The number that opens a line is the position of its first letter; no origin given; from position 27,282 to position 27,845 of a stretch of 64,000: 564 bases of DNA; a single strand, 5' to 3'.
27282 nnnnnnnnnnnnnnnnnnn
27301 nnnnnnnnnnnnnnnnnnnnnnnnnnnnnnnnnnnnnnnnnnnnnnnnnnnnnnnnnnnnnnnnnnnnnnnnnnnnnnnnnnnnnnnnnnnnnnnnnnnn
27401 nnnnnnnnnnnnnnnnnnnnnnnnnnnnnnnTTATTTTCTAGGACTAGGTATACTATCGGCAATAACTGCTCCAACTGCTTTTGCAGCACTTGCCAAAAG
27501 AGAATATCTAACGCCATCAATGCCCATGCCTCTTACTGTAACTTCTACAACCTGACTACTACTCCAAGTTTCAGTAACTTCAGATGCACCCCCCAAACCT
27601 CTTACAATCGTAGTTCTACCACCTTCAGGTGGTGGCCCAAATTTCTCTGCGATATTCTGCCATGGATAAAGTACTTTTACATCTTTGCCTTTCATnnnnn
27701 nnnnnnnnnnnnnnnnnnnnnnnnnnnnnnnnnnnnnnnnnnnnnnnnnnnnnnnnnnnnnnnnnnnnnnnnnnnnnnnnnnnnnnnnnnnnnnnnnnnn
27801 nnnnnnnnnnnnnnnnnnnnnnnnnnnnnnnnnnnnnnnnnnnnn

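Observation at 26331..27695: Lon AAA+ module without N-domain or protease domain, preceded by an 87-aa ORF coupled to pnp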

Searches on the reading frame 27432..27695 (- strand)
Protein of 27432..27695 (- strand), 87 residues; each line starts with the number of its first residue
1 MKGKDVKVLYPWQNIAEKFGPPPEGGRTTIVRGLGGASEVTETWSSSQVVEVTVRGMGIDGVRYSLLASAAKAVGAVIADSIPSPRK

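Call 3: search_protein_families(library=pfam, proteins=[window:27432-27695:-], max_evalue=0.1)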
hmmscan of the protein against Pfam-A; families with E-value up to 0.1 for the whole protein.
window:27432-27695:- (87 aa): 0 families

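Call 4: search_protein_families(library=ncbifam, proteins=[window:27432-27695:-], max_evalue=0.1)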
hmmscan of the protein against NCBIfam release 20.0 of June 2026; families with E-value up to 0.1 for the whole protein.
window:27432-27695:- (87 aa): 0 families

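Call 9: find_homologous_proteins(query=window:27432-27695:-, max_evalue=0.001)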
Query window:27432-27695:- (87 aa): 1 proteins with E <= 0.001 among 7 candidates.
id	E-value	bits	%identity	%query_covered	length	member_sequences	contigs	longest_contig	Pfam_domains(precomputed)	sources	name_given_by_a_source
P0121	2.2e-49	182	100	100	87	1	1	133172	-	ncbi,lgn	-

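Call 20: search_protein_representatives(protein=window:27432-27695:-)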
Query: 87 residues. Proteins with E-value up to 0.001 (for the whole library): 4; up to 1e-10: 2; up to 1e-30: 2. The best 4 are listed.
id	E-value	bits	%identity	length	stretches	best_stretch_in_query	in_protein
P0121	7.0e-50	182.3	100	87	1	1-87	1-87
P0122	3.2e-32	125.9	50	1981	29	18-41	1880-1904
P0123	3.9e-10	55.5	43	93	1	11-86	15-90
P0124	4.5e-04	36.2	35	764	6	25-82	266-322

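Call 50: predict_structure(protein=window:27432-27695:-)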
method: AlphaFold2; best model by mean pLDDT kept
length: 87 residues; sequences in the alignment: 1
mean_pLDDT: 62.7   pTM: 0.50
mean pLDDT of the five models: 62.7, 50.9, 48.7, 47.5, 42.9
residues with pLDDT >= 90: 0; 70-90: 13; 50-70: 69; < 50: 5
segments of 3 or more residues with pLDDT < 50: 84-87
pLDDT, mean of each block of 10 residues (from residue 1): 66 67 59 59 64 67 64 65 47
secondary structure, 60 per line:
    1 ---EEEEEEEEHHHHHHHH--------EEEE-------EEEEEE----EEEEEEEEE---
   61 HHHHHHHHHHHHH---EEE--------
elements in order: E4-11 H12-19 E28-31 E39-44 E49-57 H61-73 E77-79

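Call 52: fold_search(model_id=the predicted structure, library=pdb)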
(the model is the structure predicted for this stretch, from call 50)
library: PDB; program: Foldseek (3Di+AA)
matches with E <= 10: 1340; with E <= 0.001: 0
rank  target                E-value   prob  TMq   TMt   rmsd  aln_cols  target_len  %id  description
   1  8y1j_B                3.9e-02  0.96  0.45  0.11   6.9        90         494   17  Structure of the pyridoxal 5'-phosphate-dependent (PLP) threonine deaminase ilvA1 from Pseudomonas aeruginosa PAO1 (released 2024-05-22)
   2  1v5v_A                5.8e-02  0.87  0.43  0.13   5.6        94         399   13  Crystal Structure of a Component of Glycine Cleavage System: T-protein from Pyrococcus horikoshii OT3 at 1.5 A Resolut (released 2004-10-26)
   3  8y1j_A                7.4e-02  0.91  0.45  0.11   6.9        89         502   17  Structure of the pyridoxal 5'-phosphate-dependent (PLP) threonine deaminase ilvA1 from Pseudomonas aeruginosa PAO1 (released 2024-05-22)
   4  3c6k_D                7.4e-02  0.77  0.39  0.13  11.9       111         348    7  Crystal structure of human spermine synthase in complex with spermidine and 5-methylthioadenosine (released 2008-02-19)
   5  3g6o_A                8.3e-02  0.66  0.39  0.09  14.5       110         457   14  Crystal structure of P. aeruginosa bacteriophytochrome PaBphP photosensory core domain mutant Q188L (released 2009-09-22)
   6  3nhq_E                1.1e-01  0.77  0.43  0.09  15.2       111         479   14  The dark Pfr structure of the photosensory core module of P. aeruginosa Bacteriophytochrome (released 2011-11-30)
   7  2wbm_A                1.1e-01  0.95  0.49  0.21   7.2        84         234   14  Crystal structure of mthSBDS, the homologue of the Shwachman-Bodian- Diamond syndrome protein in the euriarchaeon Meth (released 2009-06-02)
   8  3c2w_E                1.1e-01  0.69  0.41  0.09  15.2       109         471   14  Crystal structure of the photosensory core domain of P. aeruginosa bacteriophytochrome PaBphP in the Pfr state (released 2008-09-23)
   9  7o4i_O                1.2e-01  0.57  0.34  0.22   6.5        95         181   13  Yeast RNA polymerase II transcription pre-initiation complex with initial transcription bubble (released 2021-06-16)
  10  3l7p_E                1.2e-01  0.44  0.34  0.34  14.0        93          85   12  Crystal structure of SMU.1657c, Putative nitrogen regulatory protein PII from streptococcus mutans (released 2010-12-29)
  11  9euy_A                1.3e-01  0.80  0.42  0.09  13.2       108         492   11  Cryo-EM structure of the full-length Pseudomonas aeruginosa bacteriophytochrome in its Pfr state (released 2024-09-04)
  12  3c2w_G                1.4e-01  0.75  0.42  0.09  13.3       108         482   13  Crystal structure of the photosensory core domain of P. aeruginosa bacteriophytochrome PaBphP in the Pfr state (released 2008-09-23)
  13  3c6k_B                1.4e-01  0.35  0.30  0.11  12.9       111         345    5  Crystal structure of human spermine synthase in complex with spermidine and 5-methylthioadenosine (released 2008-02-19)
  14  4pab_B                1.6e-01  0.84  0.47  0.07   8.1        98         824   16  Crystal structure of the precursor form of rat DMGDH complexed with tetrahydrofolate (released 2014-06-18)
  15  4rod_B                1.6e-01  0.66  0.35  0.21   5.8        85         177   12  Human TFIIB-related factor 2 (Brf2) and TBP bound to TRNAU1 promoter (released 2015-12-30)
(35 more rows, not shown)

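Call 69: search_protein_families(library=padloc, proteins=[window:27432-27695:-], max_evalue=0.01)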
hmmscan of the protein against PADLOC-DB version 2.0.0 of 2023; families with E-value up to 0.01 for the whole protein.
window:27432-27695:- (87 aa): 0 families

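Call 70: search_protein_families(library=phrogs, proteins=[window:27432-27695:-], max_evalue=0.1)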
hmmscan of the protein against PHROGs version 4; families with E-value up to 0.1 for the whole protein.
window:27432-27695:- (87 aa): 0 families
